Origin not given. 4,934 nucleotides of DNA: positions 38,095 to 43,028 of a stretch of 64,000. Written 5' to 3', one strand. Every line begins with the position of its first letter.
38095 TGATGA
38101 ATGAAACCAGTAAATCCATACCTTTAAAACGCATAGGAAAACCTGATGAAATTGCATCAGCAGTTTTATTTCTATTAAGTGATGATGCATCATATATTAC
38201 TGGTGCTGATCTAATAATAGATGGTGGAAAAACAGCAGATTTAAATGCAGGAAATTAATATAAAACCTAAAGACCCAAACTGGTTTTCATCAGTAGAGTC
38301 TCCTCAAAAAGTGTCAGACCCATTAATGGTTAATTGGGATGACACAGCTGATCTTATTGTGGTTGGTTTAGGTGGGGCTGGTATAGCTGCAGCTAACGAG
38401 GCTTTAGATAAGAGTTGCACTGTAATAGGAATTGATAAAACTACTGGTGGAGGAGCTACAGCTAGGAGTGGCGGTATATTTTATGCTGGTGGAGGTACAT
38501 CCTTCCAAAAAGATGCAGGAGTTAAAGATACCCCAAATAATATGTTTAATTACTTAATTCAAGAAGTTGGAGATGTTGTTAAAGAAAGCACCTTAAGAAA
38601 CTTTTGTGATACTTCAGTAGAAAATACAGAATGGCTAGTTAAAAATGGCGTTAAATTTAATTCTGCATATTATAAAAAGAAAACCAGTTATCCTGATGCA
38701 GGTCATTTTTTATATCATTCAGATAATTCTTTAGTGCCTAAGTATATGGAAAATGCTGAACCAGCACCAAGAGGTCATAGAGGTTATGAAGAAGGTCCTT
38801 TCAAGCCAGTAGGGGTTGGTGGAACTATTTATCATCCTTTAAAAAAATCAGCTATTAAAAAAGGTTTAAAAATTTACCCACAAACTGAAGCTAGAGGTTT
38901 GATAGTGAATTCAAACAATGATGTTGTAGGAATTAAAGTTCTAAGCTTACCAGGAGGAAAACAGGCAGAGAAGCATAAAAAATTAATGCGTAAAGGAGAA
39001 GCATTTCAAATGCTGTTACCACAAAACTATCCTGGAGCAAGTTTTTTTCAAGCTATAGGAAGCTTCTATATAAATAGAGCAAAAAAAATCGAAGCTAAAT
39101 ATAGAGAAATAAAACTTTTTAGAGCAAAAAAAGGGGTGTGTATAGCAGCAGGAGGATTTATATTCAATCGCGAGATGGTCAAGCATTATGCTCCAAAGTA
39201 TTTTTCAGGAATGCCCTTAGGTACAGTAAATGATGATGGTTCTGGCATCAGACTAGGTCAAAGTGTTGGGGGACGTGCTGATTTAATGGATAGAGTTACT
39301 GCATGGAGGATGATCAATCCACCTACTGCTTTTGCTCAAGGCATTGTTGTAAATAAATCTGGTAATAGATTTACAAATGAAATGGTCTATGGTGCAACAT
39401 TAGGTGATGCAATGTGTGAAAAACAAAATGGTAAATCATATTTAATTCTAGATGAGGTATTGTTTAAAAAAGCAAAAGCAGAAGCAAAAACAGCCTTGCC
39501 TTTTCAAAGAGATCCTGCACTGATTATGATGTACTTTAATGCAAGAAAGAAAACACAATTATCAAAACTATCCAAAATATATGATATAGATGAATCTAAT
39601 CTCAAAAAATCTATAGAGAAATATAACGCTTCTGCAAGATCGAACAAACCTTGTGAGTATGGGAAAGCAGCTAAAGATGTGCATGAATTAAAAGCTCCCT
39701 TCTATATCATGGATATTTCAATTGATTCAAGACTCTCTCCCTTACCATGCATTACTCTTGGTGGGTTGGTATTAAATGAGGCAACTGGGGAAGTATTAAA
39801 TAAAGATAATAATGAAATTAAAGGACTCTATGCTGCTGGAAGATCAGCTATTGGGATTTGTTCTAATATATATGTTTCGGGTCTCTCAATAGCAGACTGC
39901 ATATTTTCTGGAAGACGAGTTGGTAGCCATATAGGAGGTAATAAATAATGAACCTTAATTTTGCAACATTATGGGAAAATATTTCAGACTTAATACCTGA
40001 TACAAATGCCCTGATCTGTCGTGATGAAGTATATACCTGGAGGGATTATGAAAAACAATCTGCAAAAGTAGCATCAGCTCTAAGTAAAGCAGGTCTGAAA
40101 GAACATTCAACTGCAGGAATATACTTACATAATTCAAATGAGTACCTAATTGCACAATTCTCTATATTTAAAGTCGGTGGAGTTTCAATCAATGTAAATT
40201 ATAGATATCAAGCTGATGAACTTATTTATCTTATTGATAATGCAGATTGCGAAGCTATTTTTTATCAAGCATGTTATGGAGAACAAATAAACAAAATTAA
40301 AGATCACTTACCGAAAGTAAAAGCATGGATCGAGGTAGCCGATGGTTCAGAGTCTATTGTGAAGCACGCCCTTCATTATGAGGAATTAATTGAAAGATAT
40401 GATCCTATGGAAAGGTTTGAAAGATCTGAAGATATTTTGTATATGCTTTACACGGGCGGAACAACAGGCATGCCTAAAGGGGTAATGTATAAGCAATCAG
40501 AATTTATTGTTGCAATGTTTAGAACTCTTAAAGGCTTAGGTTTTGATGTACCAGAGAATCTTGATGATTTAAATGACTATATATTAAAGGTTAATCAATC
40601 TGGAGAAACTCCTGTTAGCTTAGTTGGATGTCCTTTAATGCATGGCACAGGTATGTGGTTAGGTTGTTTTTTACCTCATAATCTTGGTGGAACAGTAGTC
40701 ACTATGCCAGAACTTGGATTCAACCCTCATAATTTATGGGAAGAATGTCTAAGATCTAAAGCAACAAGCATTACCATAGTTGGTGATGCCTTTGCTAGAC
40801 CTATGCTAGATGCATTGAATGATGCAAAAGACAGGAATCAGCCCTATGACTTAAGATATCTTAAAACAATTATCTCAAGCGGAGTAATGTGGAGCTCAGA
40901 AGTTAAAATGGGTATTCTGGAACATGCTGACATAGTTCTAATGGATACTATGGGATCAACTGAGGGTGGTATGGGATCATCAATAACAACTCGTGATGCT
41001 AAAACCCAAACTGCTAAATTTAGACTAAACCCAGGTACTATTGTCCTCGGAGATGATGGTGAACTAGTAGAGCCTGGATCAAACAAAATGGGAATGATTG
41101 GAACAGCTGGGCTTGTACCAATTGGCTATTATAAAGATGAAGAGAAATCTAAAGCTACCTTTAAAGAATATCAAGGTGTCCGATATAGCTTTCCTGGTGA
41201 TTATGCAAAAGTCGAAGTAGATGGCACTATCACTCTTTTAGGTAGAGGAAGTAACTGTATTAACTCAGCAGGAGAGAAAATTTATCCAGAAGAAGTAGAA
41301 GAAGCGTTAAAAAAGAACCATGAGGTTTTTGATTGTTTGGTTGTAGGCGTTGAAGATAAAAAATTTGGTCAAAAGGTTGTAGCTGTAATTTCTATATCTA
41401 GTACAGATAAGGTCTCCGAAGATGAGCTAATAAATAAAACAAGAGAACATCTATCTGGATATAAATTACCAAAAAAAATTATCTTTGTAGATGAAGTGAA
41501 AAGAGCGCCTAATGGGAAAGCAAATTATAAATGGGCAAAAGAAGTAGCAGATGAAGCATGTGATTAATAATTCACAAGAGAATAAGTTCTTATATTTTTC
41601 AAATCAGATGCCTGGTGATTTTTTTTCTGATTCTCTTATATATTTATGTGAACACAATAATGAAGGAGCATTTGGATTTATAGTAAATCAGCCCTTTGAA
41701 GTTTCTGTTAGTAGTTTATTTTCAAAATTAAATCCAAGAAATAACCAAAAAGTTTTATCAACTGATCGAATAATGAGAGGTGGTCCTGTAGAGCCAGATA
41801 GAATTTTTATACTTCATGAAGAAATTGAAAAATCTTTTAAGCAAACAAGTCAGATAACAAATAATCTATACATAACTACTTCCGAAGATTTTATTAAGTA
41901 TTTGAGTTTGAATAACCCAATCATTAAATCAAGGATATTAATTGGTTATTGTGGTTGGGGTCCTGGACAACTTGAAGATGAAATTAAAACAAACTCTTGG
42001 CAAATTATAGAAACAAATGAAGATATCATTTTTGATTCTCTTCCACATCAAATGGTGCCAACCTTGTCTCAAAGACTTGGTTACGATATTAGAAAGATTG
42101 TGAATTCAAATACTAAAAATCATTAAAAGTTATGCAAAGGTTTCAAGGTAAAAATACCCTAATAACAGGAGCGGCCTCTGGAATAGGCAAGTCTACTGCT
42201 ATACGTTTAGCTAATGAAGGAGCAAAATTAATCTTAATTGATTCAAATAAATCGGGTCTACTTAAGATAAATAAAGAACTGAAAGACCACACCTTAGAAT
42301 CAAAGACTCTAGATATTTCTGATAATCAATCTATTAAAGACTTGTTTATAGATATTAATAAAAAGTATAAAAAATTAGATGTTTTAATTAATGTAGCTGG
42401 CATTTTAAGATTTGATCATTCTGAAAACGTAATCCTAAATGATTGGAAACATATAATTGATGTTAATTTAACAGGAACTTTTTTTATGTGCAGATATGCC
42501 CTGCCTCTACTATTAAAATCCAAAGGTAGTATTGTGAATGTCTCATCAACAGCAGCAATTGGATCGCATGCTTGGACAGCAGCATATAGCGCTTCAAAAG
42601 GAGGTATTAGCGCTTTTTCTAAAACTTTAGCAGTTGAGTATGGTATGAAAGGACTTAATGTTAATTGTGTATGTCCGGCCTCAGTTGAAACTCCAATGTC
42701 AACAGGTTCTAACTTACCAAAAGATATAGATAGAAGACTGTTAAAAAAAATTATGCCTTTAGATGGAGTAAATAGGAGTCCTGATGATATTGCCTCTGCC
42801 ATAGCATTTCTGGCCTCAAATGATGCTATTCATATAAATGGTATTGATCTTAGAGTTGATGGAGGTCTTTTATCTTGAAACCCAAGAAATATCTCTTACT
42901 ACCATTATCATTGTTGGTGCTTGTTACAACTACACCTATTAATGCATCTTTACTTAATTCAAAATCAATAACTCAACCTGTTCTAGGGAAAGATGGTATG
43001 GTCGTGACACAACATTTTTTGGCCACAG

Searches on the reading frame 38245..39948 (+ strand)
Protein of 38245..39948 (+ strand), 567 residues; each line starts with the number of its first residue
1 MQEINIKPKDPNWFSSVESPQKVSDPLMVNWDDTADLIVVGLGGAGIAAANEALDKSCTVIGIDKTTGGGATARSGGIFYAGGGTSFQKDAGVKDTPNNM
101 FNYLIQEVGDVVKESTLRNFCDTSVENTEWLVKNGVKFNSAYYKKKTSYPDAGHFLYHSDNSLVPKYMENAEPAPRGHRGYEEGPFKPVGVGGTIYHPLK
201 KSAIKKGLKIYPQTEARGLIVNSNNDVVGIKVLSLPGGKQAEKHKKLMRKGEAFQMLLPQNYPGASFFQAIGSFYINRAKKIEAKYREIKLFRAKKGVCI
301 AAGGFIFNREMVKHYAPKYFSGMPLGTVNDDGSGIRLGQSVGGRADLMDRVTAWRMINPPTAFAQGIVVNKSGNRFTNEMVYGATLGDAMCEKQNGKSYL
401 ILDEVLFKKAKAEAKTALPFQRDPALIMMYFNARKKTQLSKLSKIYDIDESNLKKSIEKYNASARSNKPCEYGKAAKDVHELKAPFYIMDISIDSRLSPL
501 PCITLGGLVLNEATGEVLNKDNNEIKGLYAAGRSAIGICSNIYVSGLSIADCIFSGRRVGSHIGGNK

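Call 29: search_protein_families(library=pfam, proteins=[window:38245-39948:+], max_evalue=0.0001)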
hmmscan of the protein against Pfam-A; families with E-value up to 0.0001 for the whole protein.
window:38245-39948:+ (567 aa): 1 family
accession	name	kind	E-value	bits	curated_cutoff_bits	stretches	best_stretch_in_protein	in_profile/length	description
PF00890.30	FAD_binding_2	-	4.5e-35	122.1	20.4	1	36-538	1-402/414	FAD binding domain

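Call 31: search_protein_families(library=ncbifam, proteins=[window:38245-39948:+], max_evalue=1e-20)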
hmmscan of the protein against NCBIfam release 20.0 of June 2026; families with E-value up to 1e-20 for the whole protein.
window:38245-39948:+ (567 aa): 18 families
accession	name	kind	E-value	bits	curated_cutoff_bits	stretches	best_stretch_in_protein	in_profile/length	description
NF005511.0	PRK07121.1-4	equivalog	6.2e-198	658.7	466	1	16-564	2-540/553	FAD-binding protein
NF005513.0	PRK07121.1-6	equivalog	1.9e-124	416.1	608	1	35-564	7-526/533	FAD-binding protein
NF005510.0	PRK07121.1-3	subfamily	1.4e-96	324.2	481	2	285-563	221-486/492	FAD-binding protein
NF005512.0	PRK07121.1-5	subfamily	6.9e-76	255.7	812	2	286-562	224-485/489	FAD-binding protein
NF005508.0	PRK07121.1-1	equivalog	4.5e-70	236.6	537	2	17-231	3-214/497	FAD-binding protein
NF005509.0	PRK07121.1-2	subfamily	4.9e-55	187.1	630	2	282-561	241-519/527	FAD-binding protein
TIGR01813.1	flavo_cyto_c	subfamily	5.5e-48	163.8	285.45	1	189-560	126-443/444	flavocytochrome c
NF005064.0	PRK06481.1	equivalog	2.1e-40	138.9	542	1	294-562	239-498/506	flavocytochrome c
NF009478.0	PRK12844.1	equivalog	3.7e-37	127.9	789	1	291-553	256-538/559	3-ketosteroid-delta-1-dehydrogenase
NF053717.1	VnlPnlRedVprA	equivalog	8.9e-31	107.2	600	0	295-563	183-478/481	vinyl phenol reductase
NF009473.0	PRK12835.1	subfamily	7.2e-30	104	837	0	286-544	256-546/585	FAD-binding protein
NF005882.1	PRK07843.1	equivalog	1.2e-29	103.2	788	0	289-543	246-526/547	3-oxosteroid 1-dehydrogenase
NF004789.0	PRK06134.1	subfamily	2.4e-29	102.3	747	0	30-129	8-107/581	FAD-dependent oxidoreductase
NF009477.0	PRK12843.1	equivalog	1e-26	93.6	758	0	291-543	267-547/578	FAD-dependent oxidoreductase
NF009476.0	PRK12839.1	equivalog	4.1e-24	84.7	940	0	33-133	7-107/572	FAD-dependent oxidoreductase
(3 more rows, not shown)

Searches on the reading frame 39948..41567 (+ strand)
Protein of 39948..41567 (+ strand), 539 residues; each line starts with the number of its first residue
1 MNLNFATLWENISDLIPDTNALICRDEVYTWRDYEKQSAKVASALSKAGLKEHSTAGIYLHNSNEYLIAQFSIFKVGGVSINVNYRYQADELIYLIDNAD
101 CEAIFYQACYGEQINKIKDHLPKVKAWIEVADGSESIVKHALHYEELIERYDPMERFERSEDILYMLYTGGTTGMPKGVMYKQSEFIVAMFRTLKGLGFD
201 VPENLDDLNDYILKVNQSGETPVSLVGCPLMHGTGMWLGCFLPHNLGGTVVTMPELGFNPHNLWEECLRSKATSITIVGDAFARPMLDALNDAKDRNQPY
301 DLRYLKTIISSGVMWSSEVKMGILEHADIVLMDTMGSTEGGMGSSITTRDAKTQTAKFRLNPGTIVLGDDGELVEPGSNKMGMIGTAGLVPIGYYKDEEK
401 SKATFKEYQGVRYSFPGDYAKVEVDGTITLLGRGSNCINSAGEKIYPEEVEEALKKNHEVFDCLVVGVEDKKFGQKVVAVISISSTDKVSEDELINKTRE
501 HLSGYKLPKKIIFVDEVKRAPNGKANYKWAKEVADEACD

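Call 29: search_protein_families(library=pfam, proteins=[window:39948-41567:+], max_evalue=0.0001)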
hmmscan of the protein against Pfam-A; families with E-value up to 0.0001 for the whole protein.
window:39948-41567:+ (539 aa): 2 families
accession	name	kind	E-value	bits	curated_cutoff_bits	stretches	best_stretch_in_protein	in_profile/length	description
PF00501.34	AMP-binding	-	4.8e-49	167.6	29.9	1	17-378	9-368/384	AMP-binding enzyme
PF13193.12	AMP-binding_C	-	6.9e-14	53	24.5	1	449-524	1-76/76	AMP-binding enzyme C-terminal domain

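Call 31: search_protein_families(library=ncbifam, proteins=[window:39948-41567:+], max_evalue=1e-20)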
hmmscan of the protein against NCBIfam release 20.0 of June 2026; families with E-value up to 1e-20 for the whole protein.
window:39948-41567:+ (539 aa): 68 families (the best 25 are shown)
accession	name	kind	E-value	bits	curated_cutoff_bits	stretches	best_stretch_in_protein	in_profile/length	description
NF005863.0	PRK07798.1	subfamily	1.1e-183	611.7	543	1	1-537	2-534/540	acyl-CoA synthetase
NF004837.0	PRK06187.1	subfamily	1e-75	255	476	1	3-532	8-520/531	long-chain-fatty-acid--CoA ligase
NF006182.0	PRK08316.1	subfamily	1e-53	182.7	663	2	16-188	24-198/523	fatty acyl-CoA synthetase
NF009233.0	PRK12583.1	subfamily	4e-52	177.4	832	1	8-527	23-543/558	fatty acid CoA ligase family protein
NF052269.1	Staph_lig_FadD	equivalog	2.2e-49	168.1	650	1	25-534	24-493/499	long-chain-fatty-acid--CoA ligase FadD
NF005676.0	PRK07470.1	equivalog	2.4e-48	165.1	774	1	3-532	20-527/544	acyl-CoA synthetase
NF009071.0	PRK12406.1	subfamily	3.8e-48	164.2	701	1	24-525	8-493/510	acyl-CoA synthetase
NF006181.0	PRK08314.1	subfamily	3.9e-48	164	705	1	14-532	35-552/563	long-chain-fatty-acid--CoA ligase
NF005702.0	PRK07514.1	subfamily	2.4e-45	154.9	558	1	331-526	298-492/506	malonyl-CoA synthase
TIGR03098.1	ligase_PEP_1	hypoth_equivalog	8.1e-44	149.9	592.35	1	365-529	342-513/517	acyl-CoA ligase (AMP-forming), exosortase A system-associated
NF005307.0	PRK06839.1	equivalog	4.5e-43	147.6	748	1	10-525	9-484/496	o-succinylbenzoate--CoA ligase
NF006020.0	PRK08162.1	subfamily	3.8e-42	144.3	677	0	14-183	30-205/545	acyl-CoA synthetase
NF002966.0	PRK03640.1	equivalog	1.1e-41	143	556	1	257-528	215-474/483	o-succinylbenzoate--CoA ligase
NF005859.1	PRK07788.1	exception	1.9e-41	142.2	875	1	16-525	71-549/560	long-chain-fatty-acid--CoA ligase FadD2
NF038341.1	ligase_FadD4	exception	3e-40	138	850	1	25-525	19-495/506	fatty-acid--CoA ligase FadD4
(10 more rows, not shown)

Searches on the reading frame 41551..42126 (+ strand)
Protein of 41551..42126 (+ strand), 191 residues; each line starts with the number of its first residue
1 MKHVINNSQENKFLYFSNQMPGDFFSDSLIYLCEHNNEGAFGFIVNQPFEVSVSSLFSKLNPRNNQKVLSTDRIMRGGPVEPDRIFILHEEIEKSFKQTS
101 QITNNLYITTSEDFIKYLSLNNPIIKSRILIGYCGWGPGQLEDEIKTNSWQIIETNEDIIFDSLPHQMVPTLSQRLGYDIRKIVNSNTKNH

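Call 29: search_protein_families(library=pfam, proteins=[window:41551-42126:+], max_evalue=0.0001)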
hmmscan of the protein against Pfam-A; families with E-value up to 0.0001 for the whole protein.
window:41551-42126:+ (191 aa): 1 family
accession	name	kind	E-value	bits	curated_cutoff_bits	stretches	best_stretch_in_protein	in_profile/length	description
PF02622.21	DUF179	-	5.7e-41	140.6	27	1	19-177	2-157/157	AlgH-like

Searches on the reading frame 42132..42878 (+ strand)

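Call 29: search_protein_families(library=pfam, proteins=[window:42132-42878:+], max_evalue=0.0001)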
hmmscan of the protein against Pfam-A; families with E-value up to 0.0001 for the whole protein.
window:42132-42878:+ (248 aa): 4 families
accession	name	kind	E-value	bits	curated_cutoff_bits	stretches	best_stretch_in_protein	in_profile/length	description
PF13561.12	adh_short_C2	-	1.2e-54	185.8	27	1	13-246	1-235/236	Enoyl-(Acyl carrier protein) reductase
PF00106.31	adh_short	-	3.1e-53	180.6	26.6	1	7-193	1-190/195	short chain dehydrogenase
PF08659.16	KR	-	1.9e-13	51.2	22.6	1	10-166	4-163/180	KR domain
PF01370.27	Epimerase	-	6.9e-06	26.1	20.9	1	10-186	2-176/240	NAD dependent epimerase/dehydratase family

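Call 31: search_protein_families(library=ncbifam, proteins=[window:42132-42878:+], max_evalue=1e-20)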
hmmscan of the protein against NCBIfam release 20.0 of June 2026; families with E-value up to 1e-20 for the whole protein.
window:42132-42878:+ (248 aa): 171 families (the best 25 are shown)
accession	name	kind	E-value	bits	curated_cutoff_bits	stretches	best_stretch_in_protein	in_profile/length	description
NF052558.1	MBtsdlDhBudC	equivalog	8.7e-68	228.6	270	1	4-246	1-241/250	meso-2,3-butanediol dehydrogenase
NF004791.0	PRK06138.1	equivalog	3.5e-59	200.1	312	1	3-247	2-250/252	SDR family oxidoreductase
NF005559.1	PRK07231.1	subfamily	1.6e-53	181.7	215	1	3-247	1-248/249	glucose 1-dehydrogenase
NF009466.0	PRK12826.1-2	subfamily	1.5e-52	178.6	222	1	7-246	4-244/248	3-oxoacyl-ACP reductase FabG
TIGR01830.1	3oxo_ACP_reduc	equivalog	1.9e-52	178.3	297.75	1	10-246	2-238/239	3-oxoacyl-[acyl-carrier-protein] reductase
NF005309.0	PRK06841.1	subfamily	3.1e-52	177.6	286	1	4-245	13-251/255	GolD/DthD family dehydrogenase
NF005067.0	PRK06484.1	equivalog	5.6e-52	177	713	1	7-248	274-513/524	short chain dehydrogenase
NF004203.0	PRK05653.2-4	subfamily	7.9e-52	176.2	313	1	2-245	2-255/260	3-oxoacyl-ACP reductase FabG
NF047923.1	pyridox_DH_SDR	equivalog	8.1e-52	176.2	325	1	5-246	2-240/243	pyridoxal 4-dehydrogenase, SDR-type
NF006074.0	PRK08220.1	equivalog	4.7e-51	173.8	312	1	3-245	5-246/251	2,3-dihydro-2,3-dihydroxybenzoate dehydrogenase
NF004197.0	PRK05653.1-1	equivalog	3.4e-50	171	332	1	3-247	4-247/249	3-oxoacyl-ACP reductase FabG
NF004198.0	PRK05653.1-3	equivalog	5.3e-50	170.2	296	1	2-246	3-246/248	3-oxoacyl-ACP reductase FabG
NF004713.0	PRK06057.1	equivalog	1e-49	169.3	404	1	2-246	5-249/257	3-oxoacyl-ACP reductase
TIGR03971.1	SDR_subfam_1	subfamily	2.3e-49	168.1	300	1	4-247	1-269/271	mycofactocin-coupled SDR family oxidoreductase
NF006366.0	PRK08589.1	equivalog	2.6e-48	164.6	386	1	1-247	1-253/272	SDR family oxidoreductase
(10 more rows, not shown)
